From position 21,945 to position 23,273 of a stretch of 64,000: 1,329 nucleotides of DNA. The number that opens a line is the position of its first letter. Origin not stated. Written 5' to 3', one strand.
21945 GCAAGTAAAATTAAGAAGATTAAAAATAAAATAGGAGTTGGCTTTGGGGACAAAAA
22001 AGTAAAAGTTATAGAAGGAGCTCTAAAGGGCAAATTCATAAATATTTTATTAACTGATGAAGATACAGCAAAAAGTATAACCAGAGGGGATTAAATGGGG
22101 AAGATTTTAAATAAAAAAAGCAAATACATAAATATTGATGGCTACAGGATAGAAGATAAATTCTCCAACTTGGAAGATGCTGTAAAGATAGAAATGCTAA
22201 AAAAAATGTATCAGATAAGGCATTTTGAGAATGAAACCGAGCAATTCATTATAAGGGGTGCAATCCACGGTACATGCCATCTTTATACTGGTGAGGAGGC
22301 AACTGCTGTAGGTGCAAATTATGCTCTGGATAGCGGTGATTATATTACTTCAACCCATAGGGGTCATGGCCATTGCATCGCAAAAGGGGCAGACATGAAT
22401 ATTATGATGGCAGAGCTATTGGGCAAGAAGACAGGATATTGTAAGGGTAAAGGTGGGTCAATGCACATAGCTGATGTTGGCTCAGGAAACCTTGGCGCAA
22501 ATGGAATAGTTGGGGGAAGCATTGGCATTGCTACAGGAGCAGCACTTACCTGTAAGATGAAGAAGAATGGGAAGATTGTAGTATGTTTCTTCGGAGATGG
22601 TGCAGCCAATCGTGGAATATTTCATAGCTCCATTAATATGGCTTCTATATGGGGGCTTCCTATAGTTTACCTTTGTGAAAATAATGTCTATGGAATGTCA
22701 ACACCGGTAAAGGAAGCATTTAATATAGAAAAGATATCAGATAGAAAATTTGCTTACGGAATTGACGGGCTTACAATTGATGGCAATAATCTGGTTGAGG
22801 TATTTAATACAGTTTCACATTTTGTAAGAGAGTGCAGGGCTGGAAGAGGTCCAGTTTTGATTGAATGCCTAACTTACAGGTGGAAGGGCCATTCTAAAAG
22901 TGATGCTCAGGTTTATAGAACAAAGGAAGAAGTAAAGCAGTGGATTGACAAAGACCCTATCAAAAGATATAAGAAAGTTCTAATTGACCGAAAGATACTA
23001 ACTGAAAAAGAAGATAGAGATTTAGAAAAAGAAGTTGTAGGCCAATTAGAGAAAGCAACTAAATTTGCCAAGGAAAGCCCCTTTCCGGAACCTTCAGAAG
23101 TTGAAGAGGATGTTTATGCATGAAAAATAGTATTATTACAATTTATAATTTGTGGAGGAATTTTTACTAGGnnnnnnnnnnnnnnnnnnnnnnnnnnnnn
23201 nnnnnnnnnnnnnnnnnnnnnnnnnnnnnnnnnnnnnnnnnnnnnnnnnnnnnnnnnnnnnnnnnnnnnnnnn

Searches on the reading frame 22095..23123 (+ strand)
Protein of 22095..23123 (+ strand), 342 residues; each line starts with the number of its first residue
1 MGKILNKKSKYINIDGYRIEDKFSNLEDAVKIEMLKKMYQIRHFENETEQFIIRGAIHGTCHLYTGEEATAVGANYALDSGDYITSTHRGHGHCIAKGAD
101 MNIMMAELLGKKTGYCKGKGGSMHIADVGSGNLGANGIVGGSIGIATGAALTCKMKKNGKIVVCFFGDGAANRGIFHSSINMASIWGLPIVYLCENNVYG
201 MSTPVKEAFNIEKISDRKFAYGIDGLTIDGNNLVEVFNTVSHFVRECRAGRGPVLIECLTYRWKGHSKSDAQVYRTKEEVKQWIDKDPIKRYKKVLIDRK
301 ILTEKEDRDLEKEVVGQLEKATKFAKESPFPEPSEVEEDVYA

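Call 15: search_protein_families(library=pfam, proteins=[window:22095-23123:+], max_evalue=0.00001)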
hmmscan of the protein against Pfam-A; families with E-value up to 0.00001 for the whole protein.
window:22095-23123:+ (342 aa): 2 families
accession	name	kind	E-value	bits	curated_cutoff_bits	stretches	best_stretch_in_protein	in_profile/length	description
PF00676.26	E1_dh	-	5.2e-84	282.2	22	1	37-333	2-299/300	Dehydrogenase E1 component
PF02775.26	TPP_enzyme_C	-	1.6e-06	28.4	21.9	1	137-258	28-151/151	Thiamine pyrophosphate enzyme, C-terminal TPP binding domain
